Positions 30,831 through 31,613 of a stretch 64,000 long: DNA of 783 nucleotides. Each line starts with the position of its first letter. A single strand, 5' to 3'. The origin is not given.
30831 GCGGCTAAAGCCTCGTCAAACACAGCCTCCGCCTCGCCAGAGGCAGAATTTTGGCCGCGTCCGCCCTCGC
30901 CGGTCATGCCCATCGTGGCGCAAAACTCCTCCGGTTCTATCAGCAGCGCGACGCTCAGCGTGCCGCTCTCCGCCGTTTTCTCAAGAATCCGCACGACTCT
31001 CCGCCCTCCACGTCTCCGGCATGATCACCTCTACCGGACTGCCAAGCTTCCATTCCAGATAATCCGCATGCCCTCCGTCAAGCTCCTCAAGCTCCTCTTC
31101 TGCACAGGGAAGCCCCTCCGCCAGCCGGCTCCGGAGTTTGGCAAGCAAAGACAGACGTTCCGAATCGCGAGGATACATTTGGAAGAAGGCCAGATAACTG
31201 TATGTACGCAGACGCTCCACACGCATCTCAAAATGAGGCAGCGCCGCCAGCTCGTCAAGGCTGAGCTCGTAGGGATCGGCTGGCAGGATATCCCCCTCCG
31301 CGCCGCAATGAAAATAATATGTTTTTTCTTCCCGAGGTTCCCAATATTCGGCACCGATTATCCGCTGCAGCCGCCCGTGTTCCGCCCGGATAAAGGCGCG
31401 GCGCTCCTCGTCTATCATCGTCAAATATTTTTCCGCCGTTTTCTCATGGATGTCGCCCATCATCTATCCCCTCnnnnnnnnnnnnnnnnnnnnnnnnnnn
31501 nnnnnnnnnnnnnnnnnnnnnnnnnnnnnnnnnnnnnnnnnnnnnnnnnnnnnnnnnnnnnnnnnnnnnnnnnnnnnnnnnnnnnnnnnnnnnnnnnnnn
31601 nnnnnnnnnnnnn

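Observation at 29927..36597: Translationally coupled VWA(DUF2201-like) / cytoplasmic LRR / MoxR-type AAA+ / 160-aa ORF / PPIase-less trigger-factor paralog: an architecture I cannot assign to a described system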

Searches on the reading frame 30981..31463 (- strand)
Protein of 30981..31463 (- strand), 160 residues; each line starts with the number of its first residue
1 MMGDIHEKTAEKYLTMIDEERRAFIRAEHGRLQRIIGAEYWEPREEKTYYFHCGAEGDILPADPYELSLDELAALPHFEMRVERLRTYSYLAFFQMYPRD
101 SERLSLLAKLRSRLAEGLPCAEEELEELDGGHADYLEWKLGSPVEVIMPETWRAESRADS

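Call 3: search_protein_families(library=pfam, proteins=[window:30981-31463:-], max_evalue=0.1)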
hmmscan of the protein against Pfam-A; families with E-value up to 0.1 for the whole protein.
window:30981-31463:- (160 aa): 0 families

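Call 4: search_protein_families(library=ncbifam, proteins=[window:30981-31463:-], max_evalue=0.1)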
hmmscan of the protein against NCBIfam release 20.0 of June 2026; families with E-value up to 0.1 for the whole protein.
window:30981-31463:- (160 aa): 0 families

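Call 5: search_protein_families(library=padloc, proteins=[window:30981-31463:-], max_evalue=0.1)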
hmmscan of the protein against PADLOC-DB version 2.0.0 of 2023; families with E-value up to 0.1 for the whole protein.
window:30981-31463:- (160 aa): 0 families

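Call 26: search_protein_families(library=phrogs, proteins=[window:30981-31463:-], max_evalue=0.01)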
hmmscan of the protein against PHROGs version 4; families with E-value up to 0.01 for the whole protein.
window:30981-31463:- (160 aa): 0 families

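Call 29: find_homologous_proteins(query=window:30981-31463:-, max_evalue=0.001)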
Query window:30981-31463:- (160 aa): 3 proteins with E <= 0.001 among 201 candidates.
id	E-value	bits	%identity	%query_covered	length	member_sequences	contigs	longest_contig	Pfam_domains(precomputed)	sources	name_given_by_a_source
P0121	1.0e-100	353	99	100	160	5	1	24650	-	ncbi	-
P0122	8.1e-58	213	65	97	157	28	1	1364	-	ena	-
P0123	1.1e-40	157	51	96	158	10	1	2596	-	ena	-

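Call 37: find_homologous_proteins(query=A1, max_evalue=0.001)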
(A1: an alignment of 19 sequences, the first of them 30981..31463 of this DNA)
Query A1 (19 sequences) (160 aa, profile of the alignment): 63 proteins with E <= 0.001 among 4214 candidates.
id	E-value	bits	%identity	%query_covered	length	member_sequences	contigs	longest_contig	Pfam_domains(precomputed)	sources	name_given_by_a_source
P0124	1.6e-63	231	38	84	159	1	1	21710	-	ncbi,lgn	-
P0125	2.5e-63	231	41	84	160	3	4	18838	-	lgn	-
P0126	8.5e-63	229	38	85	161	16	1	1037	-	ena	-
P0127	1.4e-62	228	39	84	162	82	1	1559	-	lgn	-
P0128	2.1e-62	228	38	85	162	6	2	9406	-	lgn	-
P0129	3.5e-62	227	37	85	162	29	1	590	-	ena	-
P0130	3.9e-62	227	37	85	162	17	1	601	-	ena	-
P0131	5.8e-62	226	36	84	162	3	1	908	-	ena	-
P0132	6.1e-62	226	39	85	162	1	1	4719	-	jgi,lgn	-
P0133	6.1e-62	226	37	84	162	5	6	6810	-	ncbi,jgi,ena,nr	ncbi:MAG: hypothetical protein J6E41_07855 [Lachnospiraceae bacterium]|nr:hypothetical protein [Lach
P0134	1.0e-61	226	40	89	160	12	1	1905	-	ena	-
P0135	1.4e-61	225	39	84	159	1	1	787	-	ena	-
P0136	1.8e-61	225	38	88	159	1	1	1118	-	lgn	-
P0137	2.5e-61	224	39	84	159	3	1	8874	-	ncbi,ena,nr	ncbi:MAG: hypothetical protein IJ137_07645 [Eubacterium sp.]|nr:hypothetical protein [Eubacterium sp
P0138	2.9e-61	224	38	85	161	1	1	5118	-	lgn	-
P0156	1.1e-57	212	39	89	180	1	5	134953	-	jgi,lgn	jgi:hypothetical protein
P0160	1.6e-56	209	40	84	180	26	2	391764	-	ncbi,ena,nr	ncbi:MAG: hypothetical protein IJ109_03090 [Firmicutes bacterium]|nr:hypothetical protein [Bacillota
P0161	1.6e-56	209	37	84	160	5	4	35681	-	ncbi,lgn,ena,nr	ncbi:MAG: hypothetical protein IJH75_05320 [Mogibacterium sp.]|nr:hypothetical protein [Mogibacteriu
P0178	7.3e-48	180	45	84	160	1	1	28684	-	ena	-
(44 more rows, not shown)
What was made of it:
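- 30981..31463 (-): 160-aa acidic protein (o160), a conserved family of unknown fold class. There are 63 clusters, all unannotated (call 37).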

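Call 39: find_encoding_contigs(protein=P0161, flank=10000, max_places=2)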
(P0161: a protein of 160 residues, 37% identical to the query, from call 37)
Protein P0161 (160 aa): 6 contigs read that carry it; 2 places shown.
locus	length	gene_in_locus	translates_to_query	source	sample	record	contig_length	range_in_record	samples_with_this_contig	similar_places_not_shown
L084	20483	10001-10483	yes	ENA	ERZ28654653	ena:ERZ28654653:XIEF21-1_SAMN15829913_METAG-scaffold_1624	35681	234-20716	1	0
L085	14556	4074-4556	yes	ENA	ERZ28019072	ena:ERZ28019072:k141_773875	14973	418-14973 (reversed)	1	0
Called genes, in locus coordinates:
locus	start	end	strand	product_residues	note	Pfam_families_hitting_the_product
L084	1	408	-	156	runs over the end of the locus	-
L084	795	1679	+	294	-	PF00941:FAD_binding_5, PF03450:CO_deh_flav_C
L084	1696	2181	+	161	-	PF00111:Fer2 (weak), PF01799:Fer2_2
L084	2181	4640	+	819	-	PF01315:Ald_Xan_dh_C, PF02738:MoCoBD_1, PF20256:MoCoBD_2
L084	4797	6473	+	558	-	PF13203:DUF2201_N, PF09967:DUF2201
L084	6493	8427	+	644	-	-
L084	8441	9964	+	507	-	PF20030:bpMoxR (weak), PF05496:RuvB_N (faint), PF13401:AAA_22 (weak), PF00004:AAA, PF07728:AAA_5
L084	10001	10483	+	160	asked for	-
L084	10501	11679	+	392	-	PF05697:Trigger_N, PF05698:Trigger_C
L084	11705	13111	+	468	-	PF01554:MatE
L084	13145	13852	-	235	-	PF00027:cNMP_binding, PF13545:HTH_Crp_2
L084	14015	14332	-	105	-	PF05437:AzlD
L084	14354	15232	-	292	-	PF03591:AzlC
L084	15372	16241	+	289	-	PF00126:HTH_1, PF03466:LysR_substrate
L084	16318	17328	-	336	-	PF03990:DUF348 (faint), PF07501:G5 (weak), PF06725:3D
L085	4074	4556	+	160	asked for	-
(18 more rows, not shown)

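Call 43: search_solved_structures(query=A2, max_evalue=5)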
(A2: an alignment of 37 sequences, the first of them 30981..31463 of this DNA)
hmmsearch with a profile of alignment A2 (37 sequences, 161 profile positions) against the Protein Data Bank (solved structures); distinct sequences matched with E-value up to 5: 2.
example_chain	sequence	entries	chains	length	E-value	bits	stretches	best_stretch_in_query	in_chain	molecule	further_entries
3vu0_A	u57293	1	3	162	0.3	14.1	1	39-90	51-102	Putative uncharacterized protein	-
6oaw_A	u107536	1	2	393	0.49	13.4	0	109-152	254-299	WYL1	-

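Call 48: predict_structure(alignment_id=A2)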
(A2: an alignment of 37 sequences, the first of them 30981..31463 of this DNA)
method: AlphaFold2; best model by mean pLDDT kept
length: 160 residues; sequences in the alignment: 37
mean_pLDDT: 91.8   pTM: 0.82
mean pLDDT of the five models: 91.8, 91.7, 90.4, 90.0, 89.6
residues with pLDDT >= 90: 125; 70-90: 26; 50-70: 9; < 50: 0
segments of 3 or more residues with pLDDT < 50: none
pLDDT, mean of each block of 10 residues (from residue 1): 85 98 97 95 93 76 93 97 96 96 98 95 97 96 78 77
secondary structure, 60 per line:
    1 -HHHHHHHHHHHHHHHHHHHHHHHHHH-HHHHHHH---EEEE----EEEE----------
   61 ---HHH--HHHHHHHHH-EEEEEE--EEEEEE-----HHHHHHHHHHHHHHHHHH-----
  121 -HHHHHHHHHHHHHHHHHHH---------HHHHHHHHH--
elements in order: H2-27 H29-35 E39-42 E47-50 H69-77 E79-84 E87-92 H98-115 H122-140 H150-158
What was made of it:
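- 30981..31463 (-): The AF2 model has pLDDT 91.8 (call 48).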

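Call 50: fold_search(model_id=the predicted structure, library=pdb)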
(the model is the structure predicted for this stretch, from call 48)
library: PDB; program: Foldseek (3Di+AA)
matches with E <= 10: 26; with E <= 0.001: 0
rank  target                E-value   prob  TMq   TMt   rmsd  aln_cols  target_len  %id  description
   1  6lea_D                7.5e-01  0.11  0.20  0.25  20.4       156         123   12  Structure of FliS chaperone in complex with flagellin and HP1076 (released 2020-05-13)
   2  9ppq                  4.6e+00  0.04  0.21  0.13  21.4       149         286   11  Locally-refined Mu-Opioid Receptor bound with novel compound 0505 (3-[({[(1P)-1-(3-chlorophenyl)-1H-pyrazol-3-yl]methyl} (released 2026-03-04)
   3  4aih_A                4.6e+00  0.04  0.21  0.23  13.9       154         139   12  Crystal structure of RovA from Yersinia in its free form (released 2012-09-12)
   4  2zme_A                4.6e+00  0.02  0.14  0.12  17.2       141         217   13  Integrated structural and functional model of the human ESCRT-II complex (released 2008-11-04)
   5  6tqa_C                4.9e+00  0.03  0.21  0.21  13.2       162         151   10  X-ray structure of Roquin ROQ domain in complex with a UCP3 CDE2 SL RNA motif (released 2020-05-27)
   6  9jfl_B                5.2e+00  0.03  0.18  0.07  15.1       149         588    9  Molecular basis of the phosphorothioation-sensing antiphage defence system DndBCDE-DndI (released 2024-12-11)
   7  3x1o_A                5.2e+00  0.02  0.19  0.19  13.1       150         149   16  Crystal structure of the ROQ domain of human Roquin (released 2015-03-11)
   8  7pau_7                5.5e+00  0.01  0.14  0.13  19.2       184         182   13  free 50S in complex with ribosome recycling factor in untreated Mycoplasma pneumoniae cells (released 2022-05-25)
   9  3a98_B                6.2e+00  0.03  0.21  0.19  16.3       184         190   12  Crystal structure of the complex of the interacting regions of DOCK2 and ELMO1 (released 2010-10-27)
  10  2xo8                  6.5e+00  0.03  0.16  0.06  11.1       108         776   15  Crystal Structure of Myosin-2 in Complex with Tribromodichloropseudilin (released 2011-05-25)
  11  8f7s_D                6.5e+00  0.01  0.08  0.06  16.1       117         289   10  Gi bound delta-opioid receptor in complex with deltorphin (released 2022-12-14)
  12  6hhf                  6.9e+00  0.05  0.14  0.07  13.0        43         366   16  Crystal Structure of AKT1 in Complex with Covalent-Allosteric AKT Inhibitor Borussertib (released 2019-03-20)
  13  4zlc_A                6.9e+00  0.02  0.21  0.21  12.5       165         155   13  Crystal structure of the ROQ domain of human Roquin-2 (released 2015-08-19)
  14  7kna_A                7.3e+00  0.03  0.16  0.06  17.5        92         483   10  Localized reconstruction of the H1 A/Michigan/45/2015 ectodomain displayed at the surface of I53_dn5 nanoparticle (released 2021-03-31)
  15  8oyv_A                7.3e+00  0.02  0.23  0.21  12.4       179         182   13  De novo designed Claudin fold CLF_4 (released 2023-10-18)
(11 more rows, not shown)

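Call 82: find_encoding_contigs(protein=P0160, flank=10000, max_places=1)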
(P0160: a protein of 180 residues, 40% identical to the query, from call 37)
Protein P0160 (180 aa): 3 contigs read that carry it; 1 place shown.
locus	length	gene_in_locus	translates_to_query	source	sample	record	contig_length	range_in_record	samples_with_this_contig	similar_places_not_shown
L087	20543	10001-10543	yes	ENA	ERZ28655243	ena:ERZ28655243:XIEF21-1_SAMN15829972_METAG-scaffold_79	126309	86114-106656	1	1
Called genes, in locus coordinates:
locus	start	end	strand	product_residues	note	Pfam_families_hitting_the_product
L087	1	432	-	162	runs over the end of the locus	-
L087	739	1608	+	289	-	PF00941:FAD_binding_5, PF03450:CO_deh_flav_C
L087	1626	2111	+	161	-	PF00111:Fer2 (weak), PF01799:Fer2_2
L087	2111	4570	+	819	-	PF01315:Ald_Xan_dh_C, PF02738:MoCoBD_1, PF20256:MoCoBD_2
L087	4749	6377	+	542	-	PF13203:DUF2201_N, PF09967:DUF2201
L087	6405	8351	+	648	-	-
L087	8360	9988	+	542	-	PF00004:AAA, PF07728:AAA_5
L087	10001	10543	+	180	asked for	-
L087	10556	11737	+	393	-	PF05697:Trigger_N, PF05698:Trigger_C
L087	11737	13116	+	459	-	PF01554:MatE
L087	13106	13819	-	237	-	PF00027:cNMP_binding, PF13545:HTH_Crp_2, PF00325:Crp (weak)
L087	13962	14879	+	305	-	PF05711:TylF, PF13578:Methyltransf_24 (weak)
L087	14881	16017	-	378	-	PF01545:Cation_efflux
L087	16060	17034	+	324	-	PF02540:NAD_synthase (weak), PF00733:Asn_synthase (faint), PF00958:GMP_synt_C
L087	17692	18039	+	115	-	-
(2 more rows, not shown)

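Call 83: find_encoding_contigs(protein=P0156, flank=10000, max_places=1)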
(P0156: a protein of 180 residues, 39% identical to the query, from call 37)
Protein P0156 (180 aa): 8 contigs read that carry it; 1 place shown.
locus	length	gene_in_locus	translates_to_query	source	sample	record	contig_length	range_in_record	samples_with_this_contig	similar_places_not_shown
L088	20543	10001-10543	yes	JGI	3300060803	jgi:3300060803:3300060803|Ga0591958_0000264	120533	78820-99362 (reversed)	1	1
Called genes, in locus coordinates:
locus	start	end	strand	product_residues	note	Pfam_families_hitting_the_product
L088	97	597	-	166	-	-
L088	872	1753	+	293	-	PF00941:FAD_binding_5, PF03450:CO_deh_flav_C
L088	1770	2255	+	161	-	PF00111:Fer2, PF13085:Fer2_3 (weak), PF01799:Fer2_2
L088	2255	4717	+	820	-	PF01315:Ald_Xan_dh_C, PF02738:MoCoBD_1, PF20256:MoCoBD_2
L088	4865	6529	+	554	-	PF13203:DUF2201_N, PF09967:DUF2201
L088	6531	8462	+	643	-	-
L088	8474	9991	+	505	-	PF00004:AAA, PF07728:AAA_5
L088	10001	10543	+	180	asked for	-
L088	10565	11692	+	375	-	PF05697:Trigger_N, PF05698:Trigger_C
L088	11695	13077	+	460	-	PF01554:MatE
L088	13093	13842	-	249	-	PF00027:cNMP_binding, PF13545:HTH_Crp_2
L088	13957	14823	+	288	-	PF22674:C2185-like_N (weak), PF05711:TylF, PF13578:Methyltransf_24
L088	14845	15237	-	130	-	PF08797:HIRAN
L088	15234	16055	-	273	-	-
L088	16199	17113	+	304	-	PF08238:Sel1 (faint), PF13424:TPR_12 (faint)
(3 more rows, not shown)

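Call 84: find_encoding_contigs(protein=P0178, flank=10000, max_places=1)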
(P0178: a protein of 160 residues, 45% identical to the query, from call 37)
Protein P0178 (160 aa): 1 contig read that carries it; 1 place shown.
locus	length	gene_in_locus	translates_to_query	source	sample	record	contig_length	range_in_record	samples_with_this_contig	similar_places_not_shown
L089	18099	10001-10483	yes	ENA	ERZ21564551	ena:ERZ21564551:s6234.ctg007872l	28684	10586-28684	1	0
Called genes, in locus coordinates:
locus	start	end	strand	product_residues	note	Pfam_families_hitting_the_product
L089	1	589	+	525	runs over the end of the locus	PF01966:HD (weak), PF00270:DEAD (weak), PF22590:Cas3-like_C_2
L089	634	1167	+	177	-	-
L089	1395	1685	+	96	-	-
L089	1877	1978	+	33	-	-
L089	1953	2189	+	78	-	PF24849:DUF7724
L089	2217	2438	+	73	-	PF24848:DUF7723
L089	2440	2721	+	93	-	PF13711:DUF4160 (weak)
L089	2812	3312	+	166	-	PF01930:Cas_Cas4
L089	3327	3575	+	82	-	PF01867:Cas_Cas1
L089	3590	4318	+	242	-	PF01867:Cas_Cas1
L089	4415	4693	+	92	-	PF09827:CRISPR_Cas2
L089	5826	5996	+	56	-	-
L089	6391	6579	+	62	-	PF13635:DUF4143 (weak)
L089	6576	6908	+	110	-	PF13635:DUF4143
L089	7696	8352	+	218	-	PF01315:Ald_Xan_dh_C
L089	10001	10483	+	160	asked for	-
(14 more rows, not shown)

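Call 94: fold_search(model_id=the predicted structure, library=viral)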
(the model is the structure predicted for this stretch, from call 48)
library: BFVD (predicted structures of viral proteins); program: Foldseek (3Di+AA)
matches with E <= 10: 132; with E <= 0.001: 0
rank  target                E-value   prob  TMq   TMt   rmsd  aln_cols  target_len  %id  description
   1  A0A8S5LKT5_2          4.4e-01  0.09  0.16  0.05  21.2       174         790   14  Tail tape measure protein [Siphoviridae sp. ctKcB20]
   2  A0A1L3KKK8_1          1.1e+00  0.03  0.12  0.03  23.7       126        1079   17  (no name in the UniProt tables at hand)
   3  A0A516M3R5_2          1.2e+00  0.06  0.15  0.04  15.0       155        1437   10  (no name in the UniProt tables at hand)
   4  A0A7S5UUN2            1.5e+00  0.14  0.17  0.27  16.6        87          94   11  Uncharacterized protein [Rhizobium phage RHph_Y1_20]
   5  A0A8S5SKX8            1.5e+00  0.04  0.15  0.16  14.7       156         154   16  Uncharacterized protein [Myoviridae sp. ctgEf1]
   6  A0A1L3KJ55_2          1.7e+00  0.06  0.18  0.04  16.5       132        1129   11  SF3 helicase domain-containing protein [Hubei picorna-like virus 82]
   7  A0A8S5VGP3            1.8e+00  0.04  0.19  0.06  20.3       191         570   10  Uncharacterized protein [Myoviridae sp. ctkfK18]
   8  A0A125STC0            1.9e+00  0.11  0.31  0.26  16.1       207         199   11  (no name in the UniProt tables at hand)
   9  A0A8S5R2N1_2          2.1e+00  0.03  0.14  0.03  19.6       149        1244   14  Tail tape measure protein [Siphoviridae sp. ct6d71]
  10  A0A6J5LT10            2.2e+00  0.10  0.20  0.18  10.3        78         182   15  Uncharacterized protein [uncultured Caudovirales phage]
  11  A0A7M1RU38            2.2e+00  0.03  0.16  0.17  15.7       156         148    8  Uncharacterized protein [uncultured phage cr7_1]
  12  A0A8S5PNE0            2.2e+00  0.03  0.14  0.14  15.0       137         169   11  DUF4376 domain-containing protein [Siphoviridae sp. ctnsL8]
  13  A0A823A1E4            2.4e+00  0.07  0.17  0.19   8.9        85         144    8  (no name in the UniProt tables at hand)
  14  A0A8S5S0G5            2.9e+00  0.02  0.15  0.14  15.1       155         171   11  DUF4376 domain-containing protein [Podoviridae sp. ct8Lf7]
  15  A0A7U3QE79            3.1e+00  0.04  0.16  0.12  15.2        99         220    8  (no name in the UniProt tables at hand)
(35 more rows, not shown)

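Call 104: search_protein_representatives(alignment_id=A2)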
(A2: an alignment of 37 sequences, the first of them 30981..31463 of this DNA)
Query: 37 sequences, 161 profile positions. Proteins with E-value up to 0.001 (for the whole library): 66; up to 1e-10: 47; up to 1e-30: 15. The best 66 are listed.
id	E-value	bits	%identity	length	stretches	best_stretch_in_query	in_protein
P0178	5.7e-57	208.3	-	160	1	2-158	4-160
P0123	4.6e-53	195.6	-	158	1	10-160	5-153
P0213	7.8e-52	191.6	-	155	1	5-158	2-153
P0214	4.1e-49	182.8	-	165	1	7-157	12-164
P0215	1.1e-48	181.3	-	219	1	10-158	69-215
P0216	9.8e-48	178.3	-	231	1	10-158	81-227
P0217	7.3e-46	172.2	-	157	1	9-158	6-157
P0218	1.0e-45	171.7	-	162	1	5-158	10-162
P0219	3.0e-38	147.5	-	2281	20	41-83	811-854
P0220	3.1e-37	144.1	-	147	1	11-158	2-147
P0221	9.9e-36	139.3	-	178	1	7-148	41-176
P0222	2.2e-33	131.6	-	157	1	8-159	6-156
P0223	2.4e-33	131.5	-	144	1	21-158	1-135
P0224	6.2e-32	126.9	-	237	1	7-148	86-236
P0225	2.1e-31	125.2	-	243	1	7-150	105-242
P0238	4.6e-24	101.3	-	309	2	68-158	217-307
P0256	2.0e-06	44.0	-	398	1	7-147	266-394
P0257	3.3e-06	43.3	-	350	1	6-141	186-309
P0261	8.7e-06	41.9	-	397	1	9-143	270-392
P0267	4.4e-05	39.6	-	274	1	4-138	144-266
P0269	7.2e-05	38.9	-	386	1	8-140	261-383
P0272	2.9e-04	37.0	-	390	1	8-141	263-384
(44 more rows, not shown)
